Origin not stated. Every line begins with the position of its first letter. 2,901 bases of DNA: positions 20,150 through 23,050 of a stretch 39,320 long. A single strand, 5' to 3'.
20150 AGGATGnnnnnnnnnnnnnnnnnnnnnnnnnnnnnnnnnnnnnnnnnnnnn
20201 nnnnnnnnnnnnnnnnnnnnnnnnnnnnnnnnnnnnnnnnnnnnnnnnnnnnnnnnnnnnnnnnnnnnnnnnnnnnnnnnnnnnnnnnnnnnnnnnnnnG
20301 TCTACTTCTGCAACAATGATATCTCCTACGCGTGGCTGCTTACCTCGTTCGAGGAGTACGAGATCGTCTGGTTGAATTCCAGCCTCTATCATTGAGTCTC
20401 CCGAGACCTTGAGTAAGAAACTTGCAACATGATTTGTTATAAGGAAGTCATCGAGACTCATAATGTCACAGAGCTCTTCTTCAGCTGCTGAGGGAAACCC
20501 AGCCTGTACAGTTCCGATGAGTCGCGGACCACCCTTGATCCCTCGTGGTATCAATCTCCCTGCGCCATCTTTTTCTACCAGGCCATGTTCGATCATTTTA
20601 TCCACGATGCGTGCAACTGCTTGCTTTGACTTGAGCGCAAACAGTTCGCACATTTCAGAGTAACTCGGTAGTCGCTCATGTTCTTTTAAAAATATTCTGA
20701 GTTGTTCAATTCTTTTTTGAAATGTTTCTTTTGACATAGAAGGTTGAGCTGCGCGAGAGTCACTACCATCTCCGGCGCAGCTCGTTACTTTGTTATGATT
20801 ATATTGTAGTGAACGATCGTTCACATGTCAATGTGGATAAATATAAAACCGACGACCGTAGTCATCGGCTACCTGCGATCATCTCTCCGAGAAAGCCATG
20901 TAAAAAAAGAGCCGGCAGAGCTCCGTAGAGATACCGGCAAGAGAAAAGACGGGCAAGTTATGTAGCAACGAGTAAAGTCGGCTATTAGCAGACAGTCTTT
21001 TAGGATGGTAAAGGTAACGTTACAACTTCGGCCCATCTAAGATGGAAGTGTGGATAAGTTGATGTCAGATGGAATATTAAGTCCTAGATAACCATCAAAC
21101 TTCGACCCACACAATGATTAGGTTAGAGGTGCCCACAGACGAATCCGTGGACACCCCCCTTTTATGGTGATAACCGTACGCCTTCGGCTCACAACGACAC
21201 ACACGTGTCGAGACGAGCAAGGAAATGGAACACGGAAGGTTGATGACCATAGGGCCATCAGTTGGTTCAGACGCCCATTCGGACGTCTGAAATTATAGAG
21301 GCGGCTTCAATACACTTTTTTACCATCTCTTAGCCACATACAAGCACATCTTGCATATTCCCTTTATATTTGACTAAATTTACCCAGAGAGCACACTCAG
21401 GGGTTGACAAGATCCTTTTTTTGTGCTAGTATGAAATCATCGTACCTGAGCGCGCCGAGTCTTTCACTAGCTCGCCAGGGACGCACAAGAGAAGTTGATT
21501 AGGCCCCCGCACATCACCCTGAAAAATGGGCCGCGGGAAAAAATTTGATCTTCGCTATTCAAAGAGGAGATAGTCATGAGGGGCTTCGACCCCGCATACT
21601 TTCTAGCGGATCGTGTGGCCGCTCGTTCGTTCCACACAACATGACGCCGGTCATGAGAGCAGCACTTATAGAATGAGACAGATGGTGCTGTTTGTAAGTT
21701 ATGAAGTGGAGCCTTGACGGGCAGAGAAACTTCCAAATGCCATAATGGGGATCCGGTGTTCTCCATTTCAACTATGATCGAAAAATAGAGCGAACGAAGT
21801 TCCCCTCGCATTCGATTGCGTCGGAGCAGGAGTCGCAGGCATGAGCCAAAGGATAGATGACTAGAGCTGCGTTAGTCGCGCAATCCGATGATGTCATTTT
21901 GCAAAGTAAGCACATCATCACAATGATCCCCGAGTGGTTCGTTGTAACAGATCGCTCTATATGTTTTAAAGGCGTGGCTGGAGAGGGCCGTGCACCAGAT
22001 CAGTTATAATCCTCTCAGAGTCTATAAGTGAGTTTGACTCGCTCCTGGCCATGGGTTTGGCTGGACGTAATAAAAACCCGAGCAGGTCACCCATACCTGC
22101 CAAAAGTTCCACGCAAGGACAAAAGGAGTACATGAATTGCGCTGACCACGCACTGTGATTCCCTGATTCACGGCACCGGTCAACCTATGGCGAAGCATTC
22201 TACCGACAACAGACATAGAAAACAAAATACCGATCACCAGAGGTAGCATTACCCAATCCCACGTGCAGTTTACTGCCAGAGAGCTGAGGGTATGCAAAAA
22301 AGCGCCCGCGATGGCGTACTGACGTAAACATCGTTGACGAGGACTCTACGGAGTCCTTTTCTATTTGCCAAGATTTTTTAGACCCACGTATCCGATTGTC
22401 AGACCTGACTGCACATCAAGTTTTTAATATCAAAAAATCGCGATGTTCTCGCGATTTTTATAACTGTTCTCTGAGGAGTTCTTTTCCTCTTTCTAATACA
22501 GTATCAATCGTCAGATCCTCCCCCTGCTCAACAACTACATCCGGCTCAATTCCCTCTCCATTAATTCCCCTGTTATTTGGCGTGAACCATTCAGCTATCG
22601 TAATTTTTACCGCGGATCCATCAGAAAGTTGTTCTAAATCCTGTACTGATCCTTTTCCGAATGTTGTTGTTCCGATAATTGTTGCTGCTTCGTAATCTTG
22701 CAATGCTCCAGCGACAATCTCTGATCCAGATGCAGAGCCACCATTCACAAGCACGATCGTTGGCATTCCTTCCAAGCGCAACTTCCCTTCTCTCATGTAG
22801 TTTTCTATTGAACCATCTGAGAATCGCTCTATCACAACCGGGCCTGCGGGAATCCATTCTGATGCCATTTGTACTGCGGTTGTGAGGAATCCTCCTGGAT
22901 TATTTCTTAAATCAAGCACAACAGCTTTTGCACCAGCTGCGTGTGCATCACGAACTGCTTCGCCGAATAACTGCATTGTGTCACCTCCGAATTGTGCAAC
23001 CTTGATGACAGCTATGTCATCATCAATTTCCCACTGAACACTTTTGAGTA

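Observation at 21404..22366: Promoter-to-terminator 0.9-kb noncoding unit: candidate large structured RNA of unknown class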

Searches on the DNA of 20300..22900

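Call 6: search_rna_families(source=window, start=20300, end=22900, threshold=evalue, max_evalue=10, show_alignments=3)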
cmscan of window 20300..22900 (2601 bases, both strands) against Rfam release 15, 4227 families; matches with E-value up to 10: 3.
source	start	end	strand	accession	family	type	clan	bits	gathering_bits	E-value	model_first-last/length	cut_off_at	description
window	22635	22757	+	RF02800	Rp_sR47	Gene; sRNA;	-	41.2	60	1.6e-08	35-157/316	no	Rickettsia sRNA47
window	22295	22490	-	RF01770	rimP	Cis-reg; leader;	-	25.5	47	0.29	1-102/102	no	Gammaprotebacteria rimP leader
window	22401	22485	+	RF01770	rimP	Cis-reg; leader;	-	20.1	47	4.3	1-102/102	no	Gammaprotebacteria rimP leader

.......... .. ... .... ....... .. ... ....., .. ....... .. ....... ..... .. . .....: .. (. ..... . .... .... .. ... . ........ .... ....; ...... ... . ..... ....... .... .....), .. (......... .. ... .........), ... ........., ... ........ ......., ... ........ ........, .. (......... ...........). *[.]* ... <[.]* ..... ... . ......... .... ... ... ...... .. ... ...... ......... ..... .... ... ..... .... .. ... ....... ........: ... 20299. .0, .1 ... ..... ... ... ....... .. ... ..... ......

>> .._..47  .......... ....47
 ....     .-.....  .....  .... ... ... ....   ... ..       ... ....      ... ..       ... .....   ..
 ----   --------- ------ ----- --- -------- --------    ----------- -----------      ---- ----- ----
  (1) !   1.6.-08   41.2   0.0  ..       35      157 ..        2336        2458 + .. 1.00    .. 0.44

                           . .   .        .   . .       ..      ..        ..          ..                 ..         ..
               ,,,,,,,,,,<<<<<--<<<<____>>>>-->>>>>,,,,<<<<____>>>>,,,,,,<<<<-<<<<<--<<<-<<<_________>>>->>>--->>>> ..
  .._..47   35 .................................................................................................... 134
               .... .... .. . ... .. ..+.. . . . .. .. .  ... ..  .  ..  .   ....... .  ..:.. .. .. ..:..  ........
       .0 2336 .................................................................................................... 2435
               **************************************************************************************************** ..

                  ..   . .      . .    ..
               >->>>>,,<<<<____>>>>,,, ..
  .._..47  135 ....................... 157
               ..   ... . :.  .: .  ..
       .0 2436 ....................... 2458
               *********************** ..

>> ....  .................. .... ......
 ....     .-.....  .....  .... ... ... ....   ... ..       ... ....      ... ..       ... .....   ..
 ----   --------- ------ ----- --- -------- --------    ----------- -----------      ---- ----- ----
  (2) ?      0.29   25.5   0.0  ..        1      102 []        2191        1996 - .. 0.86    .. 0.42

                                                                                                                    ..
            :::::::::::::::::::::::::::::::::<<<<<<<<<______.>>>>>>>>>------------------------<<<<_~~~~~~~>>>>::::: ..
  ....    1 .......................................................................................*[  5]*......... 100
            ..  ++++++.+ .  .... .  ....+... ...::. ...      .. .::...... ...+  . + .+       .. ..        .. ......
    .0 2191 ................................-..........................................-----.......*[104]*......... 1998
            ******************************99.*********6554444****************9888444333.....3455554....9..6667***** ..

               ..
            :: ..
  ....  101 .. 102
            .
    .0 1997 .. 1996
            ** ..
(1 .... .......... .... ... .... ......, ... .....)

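Call 76: search_with_rna_model(model_id=R1, source=window, start=20800, end=22460, filters=off, max_evalue=10, show_alignments=4)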
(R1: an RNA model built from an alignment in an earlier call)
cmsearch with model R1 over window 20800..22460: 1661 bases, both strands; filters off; matches with E-value up to 10: 12.
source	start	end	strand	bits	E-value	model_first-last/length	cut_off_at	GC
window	21855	21969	+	36.9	5.2e-09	1-101/101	no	0.43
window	21290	21319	+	8.9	0.18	1-101/101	no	0.33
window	21852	21966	-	6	1.1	1-101/101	no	0.43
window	21495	21545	-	5.7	1.3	1-101/101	no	0.51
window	21765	21787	-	4.4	3.1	1-101/101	no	0.22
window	21695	21744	+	4.3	3.2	1-101/101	no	0.44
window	21060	21107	+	3.4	5.6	1-101/101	no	0.38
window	21067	21094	-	3.3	6.2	1-101/101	no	0.32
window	22428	22459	+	3.2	6.3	28-59/101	no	0.34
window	21033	21045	+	3.1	6.8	61-73/101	no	0.46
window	20811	20843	-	3.1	7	1-101/101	no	0.36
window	21498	21548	+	2.8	8.3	1-101/101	no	0.51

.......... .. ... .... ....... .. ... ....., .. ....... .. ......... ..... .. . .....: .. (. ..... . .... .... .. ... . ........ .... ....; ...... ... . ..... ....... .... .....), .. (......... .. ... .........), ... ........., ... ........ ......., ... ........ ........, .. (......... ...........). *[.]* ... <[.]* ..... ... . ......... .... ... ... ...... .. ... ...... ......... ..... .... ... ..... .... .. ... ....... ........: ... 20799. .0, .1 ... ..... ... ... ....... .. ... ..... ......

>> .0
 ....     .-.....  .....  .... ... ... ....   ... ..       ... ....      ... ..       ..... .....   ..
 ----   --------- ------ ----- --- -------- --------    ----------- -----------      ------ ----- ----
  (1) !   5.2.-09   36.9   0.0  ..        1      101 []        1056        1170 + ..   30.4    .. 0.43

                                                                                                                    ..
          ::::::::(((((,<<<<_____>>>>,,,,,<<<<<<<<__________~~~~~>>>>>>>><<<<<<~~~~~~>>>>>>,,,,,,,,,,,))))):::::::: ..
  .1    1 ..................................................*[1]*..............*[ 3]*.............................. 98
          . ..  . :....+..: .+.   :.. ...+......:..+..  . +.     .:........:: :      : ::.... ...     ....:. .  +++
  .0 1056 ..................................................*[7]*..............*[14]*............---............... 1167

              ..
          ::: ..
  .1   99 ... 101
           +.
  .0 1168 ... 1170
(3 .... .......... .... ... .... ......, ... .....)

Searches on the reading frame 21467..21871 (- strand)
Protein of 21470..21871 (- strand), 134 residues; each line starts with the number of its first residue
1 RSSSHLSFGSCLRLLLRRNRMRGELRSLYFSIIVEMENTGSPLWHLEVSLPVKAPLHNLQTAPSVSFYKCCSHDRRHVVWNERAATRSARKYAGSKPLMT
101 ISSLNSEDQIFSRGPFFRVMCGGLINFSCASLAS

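Call 8: search_protein_families(library=pfam, proteins=[window:21467-21811:-])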
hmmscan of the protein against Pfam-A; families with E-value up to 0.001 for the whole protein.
window:21467-21811:- (114 aa): 0 families

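Call 83: search_protein_families(library=pfam, max_evalue=0.1, proteins=[window:21470-21871:-])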
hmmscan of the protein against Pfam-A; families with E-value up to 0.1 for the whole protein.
seq(134 aa): 0 families

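Call 93: search_protein_representatives(protein=window:21470-21871:-)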
Query: 134 residues. Proteins with E-value up to 0.001 (for the whole library): 2; up to 1e-10: 0; up to 1e-30: 0. The best 2 are listed.
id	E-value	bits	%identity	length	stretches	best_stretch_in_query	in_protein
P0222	5.8e-06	42.9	29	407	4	29-103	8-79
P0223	4.0e-04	36.9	35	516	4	57-112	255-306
